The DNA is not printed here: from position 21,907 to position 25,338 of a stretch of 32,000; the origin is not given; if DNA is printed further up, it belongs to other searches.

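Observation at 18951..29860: Cluster of three large surface proteins sharing a repeated Cys-bracketed ~100-115-aa domain with an invariant NNS sequon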

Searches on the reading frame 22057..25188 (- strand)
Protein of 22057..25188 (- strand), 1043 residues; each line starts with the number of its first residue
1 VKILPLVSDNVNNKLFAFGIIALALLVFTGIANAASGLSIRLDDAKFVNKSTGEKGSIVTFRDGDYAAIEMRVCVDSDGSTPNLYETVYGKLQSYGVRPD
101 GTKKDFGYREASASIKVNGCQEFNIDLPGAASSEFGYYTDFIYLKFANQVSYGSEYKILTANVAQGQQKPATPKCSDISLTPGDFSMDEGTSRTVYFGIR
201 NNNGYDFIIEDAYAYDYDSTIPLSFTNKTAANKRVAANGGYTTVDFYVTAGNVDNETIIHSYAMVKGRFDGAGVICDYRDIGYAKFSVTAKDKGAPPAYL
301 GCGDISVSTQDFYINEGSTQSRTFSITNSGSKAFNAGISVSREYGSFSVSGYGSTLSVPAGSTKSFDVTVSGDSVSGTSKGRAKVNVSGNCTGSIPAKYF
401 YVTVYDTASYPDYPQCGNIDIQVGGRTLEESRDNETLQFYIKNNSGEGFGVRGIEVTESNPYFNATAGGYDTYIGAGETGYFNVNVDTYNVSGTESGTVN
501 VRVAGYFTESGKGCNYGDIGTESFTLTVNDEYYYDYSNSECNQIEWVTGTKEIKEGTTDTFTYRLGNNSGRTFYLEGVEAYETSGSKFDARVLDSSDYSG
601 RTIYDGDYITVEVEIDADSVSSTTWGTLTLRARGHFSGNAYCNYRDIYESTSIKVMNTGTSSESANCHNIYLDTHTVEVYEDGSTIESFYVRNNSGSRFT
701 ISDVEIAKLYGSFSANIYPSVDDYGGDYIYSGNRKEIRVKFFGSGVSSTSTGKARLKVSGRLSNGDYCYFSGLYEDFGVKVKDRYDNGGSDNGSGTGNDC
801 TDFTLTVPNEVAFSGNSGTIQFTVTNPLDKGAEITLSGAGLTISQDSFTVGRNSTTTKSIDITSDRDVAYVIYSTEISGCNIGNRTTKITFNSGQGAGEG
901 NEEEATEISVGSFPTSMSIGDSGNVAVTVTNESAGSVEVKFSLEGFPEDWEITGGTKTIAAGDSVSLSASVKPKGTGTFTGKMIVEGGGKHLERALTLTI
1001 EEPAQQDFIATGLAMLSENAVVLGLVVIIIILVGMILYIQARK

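Call 3: search_protein_families(library=pfam, proteins=[window:22057-25188:-], max_evalue=1)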
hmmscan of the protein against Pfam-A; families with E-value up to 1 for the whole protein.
window:22057-25188:- (1043 aa): 6 families
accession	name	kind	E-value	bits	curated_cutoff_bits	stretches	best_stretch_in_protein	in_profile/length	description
PF22544.2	HYDIN_VesB_CFA65-like_Ig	-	2e-05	25.2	25.5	1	917-992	15-91/100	HYDIN/CFA65/VesB-like, Ig-like domain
PF11614.14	FixG_C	-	0.0011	19.6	25.6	0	323-381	36-94/119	IG-like fold at C-terminal of FixG, putative oxidoreductase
PF07705.17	CARDB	-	0.091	13.4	22.7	1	911-989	9-87/101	CARDB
PF22066.2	Cep192_D8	-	0.11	13.2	33.5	1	913-987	15-86/101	Cep192 domain 8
PF12690.13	BsuPI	-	0.11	12.9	22.9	0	918-942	9-33/101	Intracellular proteinase inhibitor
PF00677.23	Lum_binding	-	0.24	11.9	27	0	826-859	33-69/86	Lumazine binding domain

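Call 8: find_encoding_contigs(protein=window:22057-25188:-, flank=10000, max_places=6)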
Protein window:22057-25188:- (1043 aa): no gene with exactly this product is on record in the collection.

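Call 13: search_protein_families(library=ncbifam, proteins=[window:22057-25188:-], max_evalue=1)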
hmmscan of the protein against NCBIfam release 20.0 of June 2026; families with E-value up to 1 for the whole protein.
window:22057-25188:- (1043 aa): 3 families
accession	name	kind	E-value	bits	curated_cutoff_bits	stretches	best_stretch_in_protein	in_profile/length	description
NF012200.0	choice_anch_D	domain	6.4e-08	33.1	45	3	913-985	26-101/108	choice-of-anchor D domain-containing protein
NF001486.0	PRK00341.1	equivalog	0.035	14.4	120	0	229-262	47-80/91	DUF493 domain-containing protein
NF001401.0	PRK00285.1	equivalog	0.17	12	111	1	824-869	37-83/103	integration host factor subunit alpha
